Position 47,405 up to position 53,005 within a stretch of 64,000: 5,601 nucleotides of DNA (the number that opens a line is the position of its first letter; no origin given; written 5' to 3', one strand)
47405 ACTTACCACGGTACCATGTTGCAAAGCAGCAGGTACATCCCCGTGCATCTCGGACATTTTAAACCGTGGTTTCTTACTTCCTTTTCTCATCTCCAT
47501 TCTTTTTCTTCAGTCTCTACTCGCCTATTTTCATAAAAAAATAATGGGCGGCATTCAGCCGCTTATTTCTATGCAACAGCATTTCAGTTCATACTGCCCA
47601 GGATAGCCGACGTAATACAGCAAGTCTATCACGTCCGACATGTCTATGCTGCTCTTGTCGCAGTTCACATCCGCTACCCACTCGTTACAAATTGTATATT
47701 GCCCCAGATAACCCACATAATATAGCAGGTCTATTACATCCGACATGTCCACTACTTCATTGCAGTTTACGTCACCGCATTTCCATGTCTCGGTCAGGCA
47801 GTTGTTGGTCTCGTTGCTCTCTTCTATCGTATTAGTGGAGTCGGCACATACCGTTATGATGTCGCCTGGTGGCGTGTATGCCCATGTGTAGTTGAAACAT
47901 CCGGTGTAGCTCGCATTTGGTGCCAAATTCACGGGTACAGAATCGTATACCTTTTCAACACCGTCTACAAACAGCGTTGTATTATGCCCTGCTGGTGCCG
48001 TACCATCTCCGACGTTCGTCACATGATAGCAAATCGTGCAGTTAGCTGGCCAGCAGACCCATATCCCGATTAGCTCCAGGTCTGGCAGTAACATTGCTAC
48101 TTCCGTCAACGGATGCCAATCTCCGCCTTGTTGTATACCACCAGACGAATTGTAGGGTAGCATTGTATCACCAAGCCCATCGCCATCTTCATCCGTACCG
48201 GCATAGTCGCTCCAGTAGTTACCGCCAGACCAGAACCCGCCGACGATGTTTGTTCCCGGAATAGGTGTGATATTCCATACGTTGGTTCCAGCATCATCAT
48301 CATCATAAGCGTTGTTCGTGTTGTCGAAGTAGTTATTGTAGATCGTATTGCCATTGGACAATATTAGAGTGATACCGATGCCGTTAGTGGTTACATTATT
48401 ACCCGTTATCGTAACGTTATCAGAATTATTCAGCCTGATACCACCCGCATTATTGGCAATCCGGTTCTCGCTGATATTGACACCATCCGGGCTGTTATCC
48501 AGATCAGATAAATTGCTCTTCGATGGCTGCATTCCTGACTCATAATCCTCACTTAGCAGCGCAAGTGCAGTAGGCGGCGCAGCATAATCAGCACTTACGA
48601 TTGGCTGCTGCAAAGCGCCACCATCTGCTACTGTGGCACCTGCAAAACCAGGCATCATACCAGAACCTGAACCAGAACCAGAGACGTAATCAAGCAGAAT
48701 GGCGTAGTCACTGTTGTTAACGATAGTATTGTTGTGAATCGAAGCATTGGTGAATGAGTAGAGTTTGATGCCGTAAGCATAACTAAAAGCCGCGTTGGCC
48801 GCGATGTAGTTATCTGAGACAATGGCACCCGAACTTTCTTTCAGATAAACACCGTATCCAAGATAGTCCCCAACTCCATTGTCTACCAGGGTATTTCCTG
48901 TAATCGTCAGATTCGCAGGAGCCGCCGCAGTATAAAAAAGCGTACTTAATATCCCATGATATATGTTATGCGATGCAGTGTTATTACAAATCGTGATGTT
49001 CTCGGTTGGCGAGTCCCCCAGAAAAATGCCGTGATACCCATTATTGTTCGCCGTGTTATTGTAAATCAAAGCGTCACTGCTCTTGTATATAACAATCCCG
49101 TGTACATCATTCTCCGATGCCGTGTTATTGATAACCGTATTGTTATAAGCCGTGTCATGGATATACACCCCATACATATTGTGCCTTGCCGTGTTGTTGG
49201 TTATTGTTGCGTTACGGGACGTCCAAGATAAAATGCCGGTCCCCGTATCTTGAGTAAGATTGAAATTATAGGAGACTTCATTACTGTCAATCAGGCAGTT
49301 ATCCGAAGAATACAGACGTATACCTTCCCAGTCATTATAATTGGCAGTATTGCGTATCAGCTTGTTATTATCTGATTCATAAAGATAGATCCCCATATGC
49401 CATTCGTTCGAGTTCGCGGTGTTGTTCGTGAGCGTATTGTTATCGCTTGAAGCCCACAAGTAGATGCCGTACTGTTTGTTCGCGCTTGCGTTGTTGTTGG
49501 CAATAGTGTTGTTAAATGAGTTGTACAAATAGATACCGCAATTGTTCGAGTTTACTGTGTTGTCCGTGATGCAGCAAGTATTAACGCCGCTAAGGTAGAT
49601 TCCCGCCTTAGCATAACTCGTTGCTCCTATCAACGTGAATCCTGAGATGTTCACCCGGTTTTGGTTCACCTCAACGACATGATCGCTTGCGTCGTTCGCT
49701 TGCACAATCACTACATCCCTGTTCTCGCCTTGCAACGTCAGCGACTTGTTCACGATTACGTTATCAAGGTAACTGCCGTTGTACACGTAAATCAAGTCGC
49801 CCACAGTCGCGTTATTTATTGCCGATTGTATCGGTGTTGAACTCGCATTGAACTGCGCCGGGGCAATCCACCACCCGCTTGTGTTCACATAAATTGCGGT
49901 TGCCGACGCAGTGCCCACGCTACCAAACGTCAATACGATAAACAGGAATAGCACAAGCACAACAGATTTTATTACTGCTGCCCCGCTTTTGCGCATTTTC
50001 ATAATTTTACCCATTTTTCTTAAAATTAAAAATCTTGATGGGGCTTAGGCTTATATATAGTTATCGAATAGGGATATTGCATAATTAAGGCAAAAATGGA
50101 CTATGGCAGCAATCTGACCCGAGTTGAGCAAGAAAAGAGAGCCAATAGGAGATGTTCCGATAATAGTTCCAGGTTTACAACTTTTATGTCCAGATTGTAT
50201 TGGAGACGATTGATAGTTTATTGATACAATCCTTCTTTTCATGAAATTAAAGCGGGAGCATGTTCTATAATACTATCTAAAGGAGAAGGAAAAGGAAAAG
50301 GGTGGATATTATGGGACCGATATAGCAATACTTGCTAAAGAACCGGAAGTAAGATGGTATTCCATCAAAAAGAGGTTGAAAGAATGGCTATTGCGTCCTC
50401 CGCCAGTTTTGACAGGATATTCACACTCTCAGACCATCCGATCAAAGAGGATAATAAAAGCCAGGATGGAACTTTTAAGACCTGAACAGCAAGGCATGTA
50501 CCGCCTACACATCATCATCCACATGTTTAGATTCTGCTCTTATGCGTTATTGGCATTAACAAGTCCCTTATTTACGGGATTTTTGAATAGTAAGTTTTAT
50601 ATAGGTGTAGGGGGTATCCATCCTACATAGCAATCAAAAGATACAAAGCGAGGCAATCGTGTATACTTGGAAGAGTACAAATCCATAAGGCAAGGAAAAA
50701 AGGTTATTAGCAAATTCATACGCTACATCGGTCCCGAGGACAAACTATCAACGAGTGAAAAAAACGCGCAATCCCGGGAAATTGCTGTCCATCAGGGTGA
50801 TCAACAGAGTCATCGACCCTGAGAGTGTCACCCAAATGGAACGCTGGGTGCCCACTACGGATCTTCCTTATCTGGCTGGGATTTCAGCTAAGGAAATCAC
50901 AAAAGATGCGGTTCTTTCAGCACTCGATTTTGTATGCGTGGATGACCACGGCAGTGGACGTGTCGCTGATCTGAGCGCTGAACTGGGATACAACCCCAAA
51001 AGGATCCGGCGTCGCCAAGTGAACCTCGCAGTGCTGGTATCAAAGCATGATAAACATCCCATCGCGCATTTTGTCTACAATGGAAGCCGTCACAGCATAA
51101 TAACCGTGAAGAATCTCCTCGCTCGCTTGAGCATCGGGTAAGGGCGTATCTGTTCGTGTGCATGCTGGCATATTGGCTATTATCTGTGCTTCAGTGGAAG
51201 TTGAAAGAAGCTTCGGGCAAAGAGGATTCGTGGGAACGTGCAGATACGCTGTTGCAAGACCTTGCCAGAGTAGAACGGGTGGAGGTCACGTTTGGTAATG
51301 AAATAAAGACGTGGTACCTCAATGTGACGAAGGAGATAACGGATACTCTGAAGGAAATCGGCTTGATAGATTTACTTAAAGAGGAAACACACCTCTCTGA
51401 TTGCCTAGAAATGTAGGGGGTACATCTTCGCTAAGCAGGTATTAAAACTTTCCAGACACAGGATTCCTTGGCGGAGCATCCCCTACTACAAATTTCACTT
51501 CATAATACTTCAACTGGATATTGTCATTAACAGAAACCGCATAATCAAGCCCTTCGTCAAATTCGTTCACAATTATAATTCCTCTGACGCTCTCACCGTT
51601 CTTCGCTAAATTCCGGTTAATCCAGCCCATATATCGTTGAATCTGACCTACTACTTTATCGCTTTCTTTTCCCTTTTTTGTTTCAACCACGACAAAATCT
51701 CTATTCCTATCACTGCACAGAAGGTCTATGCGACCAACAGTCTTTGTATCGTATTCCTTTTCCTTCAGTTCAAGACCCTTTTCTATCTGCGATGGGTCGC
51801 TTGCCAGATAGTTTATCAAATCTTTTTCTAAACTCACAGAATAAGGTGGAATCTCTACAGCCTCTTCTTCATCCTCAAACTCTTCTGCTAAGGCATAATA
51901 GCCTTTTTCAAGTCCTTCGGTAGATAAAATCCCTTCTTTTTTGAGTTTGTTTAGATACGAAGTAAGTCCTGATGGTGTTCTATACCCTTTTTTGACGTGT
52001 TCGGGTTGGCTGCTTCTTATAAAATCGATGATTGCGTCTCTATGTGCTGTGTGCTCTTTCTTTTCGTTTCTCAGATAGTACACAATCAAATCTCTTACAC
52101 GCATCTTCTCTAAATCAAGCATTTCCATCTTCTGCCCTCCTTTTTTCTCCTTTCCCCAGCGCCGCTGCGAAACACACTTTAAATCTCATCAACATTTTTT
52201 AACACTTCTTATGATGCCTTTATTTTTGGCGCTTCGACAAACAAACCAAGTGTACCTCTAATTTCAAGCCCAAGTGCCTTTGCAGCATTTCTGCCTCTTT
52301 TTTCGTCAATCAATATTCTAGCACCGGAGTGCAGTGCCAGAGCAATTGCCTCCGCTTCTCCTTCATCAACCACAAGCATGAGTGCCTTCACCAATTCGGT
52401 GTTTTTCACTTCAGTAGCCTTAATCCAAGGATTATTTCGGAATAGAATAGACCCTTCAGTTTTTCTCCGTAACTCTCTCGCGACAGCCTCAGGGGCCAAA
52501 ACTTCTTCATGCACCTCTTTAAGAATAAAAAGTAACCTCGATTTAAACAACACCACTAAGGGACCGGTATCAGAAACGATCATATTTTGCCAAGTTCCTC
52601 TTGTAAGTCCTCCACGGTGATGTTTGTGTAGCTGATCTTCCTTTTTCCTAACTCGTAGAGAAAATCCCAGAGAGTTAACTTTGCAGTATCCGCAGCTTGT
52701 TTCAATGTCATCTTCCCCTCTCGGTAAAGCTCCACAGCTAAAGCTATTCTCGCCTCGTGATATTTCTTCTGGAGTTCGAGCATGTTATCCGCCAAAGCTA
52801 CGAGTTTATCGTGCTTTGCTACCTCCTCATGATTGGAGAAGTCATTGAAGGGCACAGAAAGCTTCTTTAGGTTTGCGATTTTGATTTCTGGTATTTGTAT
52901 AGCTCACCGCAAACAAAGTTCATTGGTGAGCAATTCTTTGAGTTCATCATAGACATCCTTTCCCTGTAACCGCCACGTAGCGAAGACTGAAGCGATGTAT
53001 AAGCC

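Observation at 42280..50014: Three secreted dockerin proteins (adaptor, papain-like protease, beta-helix protein) share a CARDB-dockerin-CCC C-terminal module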

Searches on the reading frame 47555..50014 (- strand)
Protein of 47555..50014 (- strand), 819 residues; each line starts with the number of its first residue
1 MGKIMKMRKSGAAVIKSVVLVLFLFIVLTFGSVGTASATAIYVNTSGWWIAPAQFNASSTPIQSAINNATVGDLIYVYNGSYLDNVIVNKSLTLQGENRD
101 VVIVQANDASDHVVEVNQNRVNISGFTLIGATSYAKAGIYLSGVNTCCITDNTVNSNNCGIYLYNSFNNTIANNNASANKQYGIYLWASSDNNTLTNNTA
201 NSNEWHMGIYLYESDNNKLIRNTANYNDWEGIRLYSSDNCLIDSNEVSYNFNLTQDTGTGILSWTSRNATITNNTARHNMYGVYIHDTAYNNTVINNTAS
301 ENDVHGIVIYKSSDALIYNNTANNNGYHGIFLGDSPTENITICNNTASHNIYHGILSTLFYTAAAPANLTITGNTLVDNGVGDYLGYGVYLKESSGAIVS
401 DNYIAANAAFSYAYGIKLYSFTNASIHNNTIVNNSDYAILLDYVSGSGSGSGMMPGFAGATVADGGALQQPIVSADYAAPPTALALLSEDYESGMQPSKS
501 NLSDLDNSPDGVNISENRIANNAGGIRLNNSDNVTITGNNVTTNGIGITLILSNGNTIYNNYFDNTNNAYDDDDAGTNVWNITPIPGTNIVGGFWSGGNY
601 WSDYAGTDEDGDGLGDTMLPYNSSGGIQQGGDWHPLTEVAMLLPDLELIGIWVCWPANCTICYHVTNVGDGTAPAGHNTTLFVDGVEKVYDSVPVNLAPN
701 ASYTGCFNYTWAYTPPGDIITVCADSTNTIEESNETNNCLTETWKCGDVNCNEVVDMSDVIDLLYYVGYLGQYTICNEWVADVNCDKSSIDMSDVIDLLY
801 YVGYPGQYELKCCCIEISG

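Call 3: search_protein_families(library=pfam, proteins=[window:47555-50014:-], max_evalue=0.1)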
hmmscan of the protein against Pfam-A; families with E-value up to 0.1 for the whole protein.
window:47555-50014:- (819 aa): 3 families
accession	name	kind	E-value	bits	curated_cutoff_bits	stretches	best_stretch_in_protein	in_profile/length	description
PF05048.19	NosD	-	3e-64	216.8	23.6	4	510-606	114-212/212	Periplasmic copper-binding protein (NosD)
PF13229.12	Beta_helix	-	5e-49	166.4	25.9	5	115-275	4-157/158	Right handed beta helix region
PF07705.17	CARDB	-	5.8e-14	52.6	22.7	1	658-741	20-100/101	CARDB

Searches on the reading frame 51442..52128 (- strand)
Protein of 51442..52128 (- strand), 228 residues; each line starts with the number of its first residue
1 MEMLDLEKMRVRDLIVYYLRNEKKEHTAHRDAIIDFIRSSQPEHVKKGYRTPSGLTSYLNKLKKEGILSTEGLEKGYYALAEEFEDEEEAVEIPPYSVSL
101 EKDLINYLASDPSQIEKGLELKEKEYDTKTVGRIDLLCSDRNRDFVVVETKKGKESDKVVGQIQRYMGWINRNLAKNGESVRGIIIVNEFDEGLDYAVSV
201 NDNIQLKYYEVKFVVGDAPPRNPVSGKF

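Call 26: search_protein_families(library=pfam, proteins=[window:51442-52128:-], max_evalue=0.001)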
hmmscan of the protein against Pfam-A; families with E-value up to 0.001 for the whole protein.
window:51442-52128:- (228 aa): 3 families
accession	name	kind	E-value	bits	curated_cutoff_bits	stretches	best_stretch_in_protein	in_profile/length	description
PF01939.22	NucS_C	-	1e-13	51.8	24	1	101-192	2-90/124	Endonuclease NucS C-terminal domain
PF13588.12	HSDR_N_2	-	8.5e-05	23.1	25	0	103-173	12-81/110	Type I restriction enzyme R protein N terminus (HSDR_N)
PF06250.17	YhcG_C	-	0.00012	22.4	32.5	1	133-211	60-142/157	YhcG PDDEXK nuclease domain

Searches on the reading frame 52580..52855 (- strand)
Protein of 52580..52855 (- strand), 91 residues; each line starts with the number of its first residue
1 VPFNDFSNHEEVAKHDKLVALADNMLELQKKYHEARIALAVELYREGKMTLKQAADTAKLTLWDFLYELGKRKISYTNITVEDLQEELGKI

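Call 80: search_protein_families(library=pfam, proteins=[window:52580-52855:-], max_evalue=0.001)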
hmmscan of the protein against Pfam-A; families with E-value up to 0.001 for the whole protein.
window:52580-52855:- (91 aa): 1 family
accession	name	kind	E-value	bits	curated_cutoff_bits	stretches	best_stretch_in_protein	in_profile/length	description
PF03683.19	UPF0175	-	9.7e-17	60.9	27.9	1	33-88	18-73/75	Uncharacterised protein family (UPF0175)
